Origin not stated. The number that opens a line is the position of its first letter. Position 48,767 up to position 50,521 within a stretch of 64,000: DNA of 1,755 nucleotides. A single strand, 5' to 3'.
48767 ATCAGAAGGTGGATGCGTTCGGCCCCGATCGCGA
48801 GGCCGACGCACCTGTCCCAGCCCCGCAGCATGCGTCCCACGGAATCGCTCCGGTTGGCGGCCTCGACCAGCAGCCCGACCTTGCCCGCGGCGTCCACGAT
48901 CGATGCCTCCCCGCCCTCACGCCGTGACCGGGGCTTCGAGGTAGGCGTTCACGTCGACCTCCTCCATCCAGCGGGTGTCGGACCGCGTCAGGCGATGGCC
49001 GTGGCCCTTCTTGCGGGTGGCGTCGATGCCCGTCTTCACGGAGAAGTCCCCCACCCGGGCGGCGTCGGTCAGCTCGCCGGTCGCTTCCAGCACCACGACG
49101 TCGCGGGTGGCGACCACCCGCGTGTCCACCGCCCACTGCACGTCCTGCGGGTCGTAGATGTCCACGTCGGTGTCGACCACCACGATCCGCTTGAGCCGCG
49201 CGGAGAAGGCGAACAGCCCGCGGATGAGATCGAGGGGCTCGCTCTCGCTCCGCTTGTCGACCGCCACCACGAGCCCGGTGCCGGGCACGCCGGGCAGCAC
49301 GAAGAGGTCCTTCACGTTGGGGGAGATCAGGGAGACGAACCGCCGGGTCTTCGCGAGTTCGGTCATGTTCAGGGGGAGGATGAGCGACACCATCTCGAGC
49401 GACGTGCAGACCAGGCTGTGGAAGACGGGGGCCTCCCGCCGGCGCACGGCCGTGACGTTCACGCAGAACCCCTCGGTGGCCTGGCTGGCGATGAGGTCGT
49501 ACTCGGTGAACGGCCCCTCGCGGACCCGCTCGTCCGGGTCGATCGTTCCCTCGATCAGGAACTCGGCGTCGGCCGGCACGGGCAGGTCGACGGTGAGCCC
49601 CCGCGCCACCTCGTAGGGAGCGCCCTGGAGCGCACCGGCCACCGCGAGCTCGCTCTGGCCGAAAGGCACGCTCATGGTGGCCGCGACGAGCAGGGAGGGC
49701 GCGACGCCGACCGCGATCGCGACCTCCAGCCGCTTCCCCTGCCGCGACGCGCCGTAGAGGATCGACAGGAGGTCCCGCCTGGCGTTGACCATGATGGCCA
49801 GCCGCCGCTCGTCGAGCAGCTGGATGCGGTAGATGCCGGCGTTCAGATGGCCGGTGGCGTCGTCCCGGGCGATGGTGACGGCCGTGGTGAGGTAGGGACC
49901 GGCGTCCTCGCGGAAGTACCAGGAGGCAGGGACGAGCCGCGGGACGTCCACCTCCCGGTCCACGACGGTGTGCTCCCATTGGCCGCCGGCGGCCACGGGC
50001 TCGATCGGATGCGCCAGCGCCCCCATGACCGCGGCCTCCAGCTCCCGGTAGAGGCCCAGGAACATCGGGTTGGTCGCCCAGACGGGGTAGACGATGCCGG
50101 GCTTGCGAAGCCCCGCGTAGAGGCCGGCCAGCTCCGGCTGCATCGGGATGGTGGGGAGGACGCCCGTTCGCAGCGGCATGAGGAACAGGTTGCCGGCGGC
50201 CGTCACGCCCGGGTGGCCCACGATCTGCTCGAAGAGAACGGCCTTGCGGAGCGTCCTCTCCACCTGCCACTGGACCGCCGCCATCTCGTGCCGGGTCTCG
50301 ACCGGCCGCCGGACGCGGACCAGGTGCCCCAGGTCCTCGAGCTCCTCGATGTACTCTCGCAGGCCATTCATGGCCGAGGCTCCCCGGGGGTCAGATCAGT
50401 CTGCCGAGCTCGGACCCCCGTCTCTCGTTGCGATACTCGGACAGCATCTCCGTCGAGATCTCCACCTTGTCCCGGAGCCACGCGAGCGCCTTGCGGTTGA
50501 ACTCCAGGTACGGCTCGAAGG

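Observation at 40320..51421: Eleven translationally coupled genes joining an unusual enzyme set to a Lol-like envelope export machine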

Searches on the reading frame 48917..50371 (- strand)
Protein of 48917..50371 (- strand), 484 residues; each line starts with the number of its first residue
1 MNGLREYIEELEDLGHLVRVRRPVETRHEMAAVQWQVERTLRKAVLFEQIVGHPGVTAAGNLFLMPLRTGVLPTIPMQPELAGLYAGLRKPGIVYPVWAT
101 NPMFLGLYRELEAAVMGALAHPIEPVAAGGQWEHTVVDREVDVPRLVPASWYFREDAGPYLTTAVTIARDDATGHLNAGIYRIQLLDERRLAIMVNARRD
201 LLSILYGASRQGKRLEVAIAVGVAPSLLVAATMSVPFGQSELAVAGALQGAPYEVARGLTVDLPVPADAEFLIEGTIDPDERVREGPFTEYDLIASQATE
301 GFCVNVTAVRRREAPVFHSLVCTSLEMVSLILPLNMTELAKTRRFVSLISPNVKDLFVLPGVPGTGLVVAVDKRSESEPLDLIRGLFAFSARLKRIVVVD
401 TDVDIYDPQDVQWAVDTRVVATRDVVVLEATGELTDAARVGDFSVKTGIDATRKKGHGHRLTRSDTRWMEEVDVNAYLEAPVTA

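Call 7: search_protein_families(library=pfam, max_evalue=0.01, proteins=[window:48917-50371:-])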
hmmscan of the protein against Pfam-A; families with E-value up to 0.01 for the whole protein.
window:48917-50371:- (484 aa): 3 families
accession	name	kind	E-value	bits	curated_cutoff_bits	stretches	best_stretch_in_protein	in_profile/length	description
PF01977.22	UbiD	-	2.5e-51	174.2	23.3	1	136-322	14-203/206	3-octaprenyl-4-hydroxybenzoate carboxy-lyase Rift-related domain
PF20696.2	UbiD_C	-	1.8e-17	64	24.2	1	337-451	7-127/127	3-octaprenyl-4-hydroxybenzoate carboxy-lyase C-terminal domain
PF20695.2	UbiD_N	-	1.6e-11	44.6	24.3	1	8-63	1-53/78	3-octaprenyl-4-hydroxybenzoate carboxy-lyase N-terminal domain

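Call 8: search_protein_families(library=ncbifam, max_evalue=0.01, proteins=[window:48917-50371:-])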
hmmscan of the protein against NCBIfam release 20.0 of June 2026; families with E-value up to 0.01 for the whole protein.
window:48917-50371:- (484 aa): 7 families
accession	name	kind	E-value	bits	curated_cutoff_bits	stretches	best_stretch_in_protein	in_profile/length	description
TIGR00148.1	TIGR00148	subfamily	2.1e-73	247.5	244.85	1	4-454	1-438/438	UbiD family decarboxylase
NF041204.1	VdcC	exception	9.2e-63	212.3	650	2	129-461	106-445/467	non-oxidative hydroxyarylic acid decarboxylases subunit C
TIGR03701.1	mena_SCO4490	equivalog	1.6e-48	165.5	495.9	1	6-434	1-420/433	menaquinone biosynthesis decarboxylase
NF008175.0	PRK10922.1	equivalog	9.3e-41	139.9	788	1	2-456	7-460/497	4-hydroxy-3-polyprenylbenzoate decarboxylase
TIGR02724.1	phenyl_P_beta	equivalog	9.1e-27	93.5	468.95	1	131-425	107-408/472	phenylphosphate carboxylase subunit beta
NF041219.1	BagN_FevL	exception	1.4e-25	89.8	1000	2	152-318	153-321/502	bagremycin/ferroverdin biosynthesis UbiD family decarboxylase BagN/FevL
TIGR02723.1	phenyl_P_alpha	equivalog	4e-22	78.5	564.6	1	133-432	117-417/485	phenylphosphate carboxylase subunit alpha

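Call 15: search_solved_structures(query=window:48917-50371:-, max_evalue=0.001)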
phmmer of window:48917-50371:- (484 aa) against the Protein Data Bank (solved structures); distinct sequences matched with E-value up to 0.001: 40.
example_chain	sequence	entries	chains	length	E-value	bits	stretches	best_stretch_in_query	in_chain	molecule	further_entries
6h6v_A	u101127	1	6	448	7.1e-60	206.2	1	106-479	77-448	3-polyprenyl-4-hydroxybenzoate decarboxylase and related decarboxylases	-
6h6x_B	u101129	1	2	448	3.3e-58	200.7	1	106-479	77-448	3-polyprenyl-4-hydroxybenzoate decarboxylase and related decarboxylases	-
2idb_A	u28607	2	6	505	1.2e-37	132.9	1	2-455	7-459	3-octaprenyl-4-hydroxybenzoate carboxy-lyase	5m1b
5m1c_A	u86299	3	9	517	1.4e-37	132.8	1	2-455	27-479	3-octaprenyl-4-hydroxybenzoate carboxy-lyase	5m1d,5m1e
7p9q_A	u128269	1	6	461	2.6e-34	121.9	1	147-455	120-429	AnInD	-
7ae4_A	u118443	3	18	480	5.8e-28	101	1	133-431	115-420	Phenolic acid decarboxylase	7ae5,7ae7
7pda_A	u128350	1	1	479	3.4e-26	95.2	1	117-430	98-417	UbiD family decarboxylase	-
5ny5_A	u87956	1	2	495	1e-25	93.6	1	118-445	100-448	3,4-dihydroxybenzoate decarboxylase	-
5o3n_A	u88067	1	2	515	1.2e-25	93.3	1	118-445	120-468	3,4-dihydroxybenzoate decarboxylase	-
5o3m_A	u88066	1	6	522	5.2e-23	84.7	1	113-428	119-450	Protocatechuate decarboxylase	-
7ney_A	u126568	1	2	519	1.9e-21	79.6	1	121-426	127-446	Ferulic acid decarboxylase 1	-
7nf0_A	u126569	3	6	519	3.4e-21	78.7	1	121-426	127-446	Ferulic acid decarboxylase 1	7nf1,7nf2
6r2z_A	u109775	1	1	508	8.5e-21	77.4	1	5-428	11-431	Ferulic acid decarboxylase 1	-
6r30_A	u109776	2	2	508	9.1e-21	77.3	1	5-427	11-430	Ferulic acid decarboxylase 1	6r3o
7nf3_A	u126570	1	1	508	9.9e-21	77.2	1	5-427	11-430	Ferulic acid decarboxylase 1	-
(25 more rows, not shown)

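Call 69: search_solved_structures(query=window:48917-50371:-, max_evalue=1e-30, show_alignments=3)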
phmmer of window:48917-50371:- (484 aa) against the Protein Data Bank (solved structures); distinct sequences matched with E-value up to 1e-30: 5.
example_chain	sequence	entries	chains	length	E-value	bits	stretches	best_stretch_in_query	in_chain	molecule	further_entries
6h6v_A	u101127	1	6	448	7.1e-60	206.2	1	106-479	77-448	3-polyprenyl-4-hydroxybenzoate decarboxylase and related decarboxylases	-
6h6x_B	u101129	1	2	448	3.3e-58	200.7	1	106-479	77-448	3-polyprenyl-4-hydroxybenzoate decarboxylase and related decarboxylases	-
2idb_A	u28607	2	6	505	1.2e-37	132.9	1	2-455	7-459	3-octaprenyl-4-hydroxybenzoate carboxy-lyase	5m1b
5m1c_A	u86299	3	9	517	1.4e-37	132.8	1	2-455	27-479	3-octaprenyl-4-hydroxybenzoate carboxy-lyase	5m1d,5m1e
7p9q_A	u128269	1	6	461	2.6e-34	121.9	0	147-455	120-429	AnInD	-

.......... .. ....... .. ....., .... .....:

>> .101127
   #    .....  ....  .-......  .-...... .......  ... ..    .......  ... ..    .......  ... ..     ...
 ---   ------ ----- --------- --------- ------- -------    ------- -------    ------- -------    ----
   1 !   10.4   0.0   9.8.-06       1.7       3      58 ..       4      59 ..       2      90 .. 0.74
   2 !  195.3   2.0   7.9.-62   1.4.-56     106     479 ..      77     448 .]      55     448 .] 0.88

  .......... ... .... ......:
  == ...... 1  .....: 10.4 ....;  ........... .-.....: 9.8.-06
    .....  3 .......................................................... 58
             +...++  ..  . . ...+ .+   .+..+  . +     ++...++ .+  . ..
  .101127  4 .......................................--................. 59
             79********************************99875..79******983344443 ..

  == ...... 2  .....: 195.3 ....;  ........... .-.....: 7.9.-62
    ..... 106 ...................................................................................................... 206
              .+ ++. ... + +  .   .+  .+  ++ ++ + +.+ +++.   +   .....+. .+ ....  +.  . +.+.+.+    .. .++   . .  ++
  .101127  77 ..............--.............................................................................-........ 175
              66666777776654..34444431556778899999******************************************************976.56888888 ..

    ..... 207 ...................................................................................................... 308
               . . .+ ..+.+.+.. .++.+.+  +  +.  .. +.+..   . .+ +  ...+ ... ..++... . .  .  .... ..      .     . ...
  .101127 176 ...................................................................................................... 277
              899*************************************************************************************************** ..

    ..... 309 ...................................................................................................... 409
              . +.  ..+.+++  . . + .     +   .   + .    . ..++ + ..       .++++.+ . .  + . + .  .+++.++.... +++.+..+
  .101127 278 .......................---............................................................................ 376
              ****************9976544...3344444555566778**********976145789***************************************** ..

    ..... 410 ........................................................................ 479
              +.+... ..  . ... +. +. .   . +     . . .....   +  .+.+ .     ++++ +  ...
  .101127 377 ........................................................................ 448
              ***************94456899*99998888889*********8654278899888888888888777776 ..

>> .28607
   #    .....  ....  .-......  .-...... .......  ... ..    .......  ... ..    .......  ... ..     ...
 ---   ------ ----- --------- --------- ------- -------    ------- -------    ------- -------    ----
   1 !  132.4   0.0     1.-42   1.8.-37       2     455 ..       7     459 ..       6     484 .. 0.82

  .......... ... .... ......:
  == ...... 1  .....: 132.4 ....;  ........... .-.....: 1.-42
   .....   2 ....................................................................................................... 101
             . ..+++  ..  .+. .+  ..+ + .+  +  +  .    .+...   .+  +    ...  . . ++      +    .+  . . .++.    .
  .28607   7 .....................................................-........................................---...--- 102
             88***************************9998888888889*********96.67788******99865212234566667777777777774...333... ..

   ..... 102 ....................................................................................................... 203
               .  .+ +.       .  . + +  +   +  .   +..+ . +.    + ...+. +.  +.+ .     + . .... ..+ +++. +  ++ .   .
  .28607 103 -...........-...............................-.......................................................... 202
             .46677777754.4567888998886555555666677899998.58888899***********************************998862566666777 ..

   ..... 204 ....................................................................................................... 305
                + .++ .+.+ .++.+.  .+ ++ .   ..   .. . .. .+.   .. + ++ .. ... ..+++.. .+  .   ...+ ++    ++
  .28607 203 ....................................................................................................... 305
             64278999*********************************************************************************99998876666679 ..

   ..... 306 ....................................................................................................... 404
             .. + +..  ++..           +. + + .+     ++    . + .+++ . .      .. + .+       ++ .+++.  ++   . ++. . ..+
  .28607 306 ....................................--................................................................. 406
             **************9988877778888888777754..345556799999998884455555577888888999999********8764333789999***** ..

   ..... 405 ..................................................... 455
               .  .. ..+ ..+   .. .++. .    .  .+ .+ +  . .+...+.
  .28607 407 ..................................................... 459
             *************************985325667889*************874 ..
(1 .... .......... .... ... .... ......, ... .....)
